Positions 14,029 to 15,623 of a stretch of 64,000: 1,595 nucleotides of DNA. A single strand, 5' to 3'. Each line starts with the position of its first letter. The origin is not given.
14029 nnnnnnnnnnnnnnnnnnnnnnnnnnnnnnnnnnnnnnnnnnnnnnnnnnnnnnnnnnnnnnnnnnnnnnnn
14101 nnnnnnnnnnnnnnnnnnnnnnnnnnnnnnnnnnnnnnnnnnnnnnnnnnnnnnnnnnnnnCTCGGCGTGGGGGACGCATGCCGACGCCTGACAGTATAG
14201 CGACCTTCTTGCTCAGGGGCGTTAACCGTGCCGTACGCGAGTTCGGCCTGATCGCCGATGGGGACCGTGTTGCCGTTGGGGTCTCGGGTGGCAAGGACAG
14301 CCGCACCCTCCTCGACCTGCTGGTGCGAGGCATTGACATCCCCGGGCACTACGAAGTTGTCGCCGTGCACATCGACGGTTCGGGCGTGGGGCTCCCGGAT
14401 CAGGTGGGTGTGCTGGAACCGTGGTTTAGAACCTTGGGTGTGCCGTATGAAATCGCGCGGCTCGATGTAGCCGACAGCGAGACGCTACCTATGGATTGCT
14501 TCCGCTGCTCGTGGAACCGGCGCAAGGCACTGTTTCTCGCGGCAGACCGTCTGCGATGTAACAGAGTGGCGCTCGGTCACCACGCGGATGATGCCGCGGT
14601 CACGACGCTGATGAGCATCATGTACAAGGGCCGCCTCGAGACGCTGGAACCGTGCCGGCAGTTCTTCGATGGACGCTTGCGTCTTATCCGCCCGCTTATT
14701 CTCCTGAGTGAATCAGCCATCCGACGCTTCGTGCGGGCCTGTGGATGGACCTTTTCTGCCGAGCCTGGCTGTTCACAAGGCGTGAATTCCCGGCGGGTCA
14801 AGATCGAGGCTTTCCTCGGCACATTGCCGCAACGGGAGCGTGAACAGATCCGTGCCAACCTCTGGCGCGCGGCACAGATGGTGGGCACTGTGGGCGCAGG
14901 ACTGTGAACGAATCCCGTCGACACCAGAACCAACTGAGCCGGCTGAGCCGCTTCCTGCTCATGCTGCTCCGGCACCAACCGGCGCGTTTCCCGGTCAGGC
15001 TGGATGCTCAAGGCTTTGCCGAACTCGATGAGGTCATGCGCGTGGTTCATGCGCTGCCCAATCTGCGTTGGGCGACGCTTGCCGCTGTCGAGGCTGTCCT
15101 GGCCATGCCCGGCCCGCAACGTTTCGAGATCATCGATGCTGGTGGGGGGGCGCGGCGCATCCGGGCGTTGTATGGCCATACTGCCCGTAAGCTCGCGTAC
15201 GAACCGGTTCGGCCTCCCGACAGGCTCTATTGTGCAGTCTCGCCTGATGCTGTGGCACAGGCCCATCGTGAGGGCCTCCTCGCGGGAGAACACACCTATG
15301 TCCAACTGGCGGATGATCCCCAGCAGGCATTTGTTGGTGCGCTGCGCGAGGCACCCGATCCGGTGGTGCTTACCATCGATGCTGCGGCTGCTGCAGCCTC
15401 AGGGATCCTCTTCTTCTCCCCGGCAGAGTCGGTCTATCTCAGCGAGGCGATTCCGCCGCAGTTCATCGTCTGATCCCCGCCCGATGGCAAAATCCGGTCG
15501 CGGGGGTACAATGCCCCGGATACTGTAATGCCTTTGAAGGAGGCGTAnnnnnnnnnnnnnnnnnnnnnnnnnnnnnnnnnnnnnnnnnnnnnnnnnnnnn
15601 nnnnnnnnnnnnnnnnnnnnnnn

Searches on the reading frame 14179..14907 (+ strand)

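Call 99: search_protein_families(library=pfam, proteins=[window:14179-14907:+], max_evalue=0.001)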
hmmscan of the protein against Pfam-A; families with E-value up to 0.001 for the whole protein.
window:14179-14907:+ (242 aa): 1 family
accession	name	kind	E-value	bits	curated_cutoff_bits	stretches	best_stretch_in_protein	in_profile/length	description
PF01171.26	ATP_bind_3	-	5.6e-11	42.9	27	1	31-192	2-163/182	PP-loop family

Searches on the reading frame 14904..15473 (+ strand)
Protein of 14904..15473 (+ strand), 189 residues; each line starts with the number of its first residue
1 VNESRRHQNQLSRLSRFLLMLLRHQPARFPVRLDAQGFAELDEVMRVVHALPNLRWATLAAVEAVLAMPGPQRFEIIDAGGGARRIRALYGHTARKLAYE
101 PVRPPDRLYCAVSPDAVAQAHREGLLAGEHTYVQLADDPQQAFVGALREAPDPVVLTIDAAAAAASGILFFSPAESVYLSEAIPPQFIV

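Call 99: search_protein_families(library=pfam, proteins=[window:14904-15473:+], max_evalue=0.001)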
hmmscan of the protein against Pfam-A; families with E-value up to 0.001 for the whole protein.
window:14904-15473:+ (189 aa): 1 family
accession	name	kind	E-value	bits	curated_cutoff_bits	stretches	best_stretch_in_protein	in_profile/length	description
PF01885.22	PTS_2-RNA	-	2e-20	74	26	1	12-181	4-176/177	RNA 2'-phosphotransferase, Tpt1 / KptA family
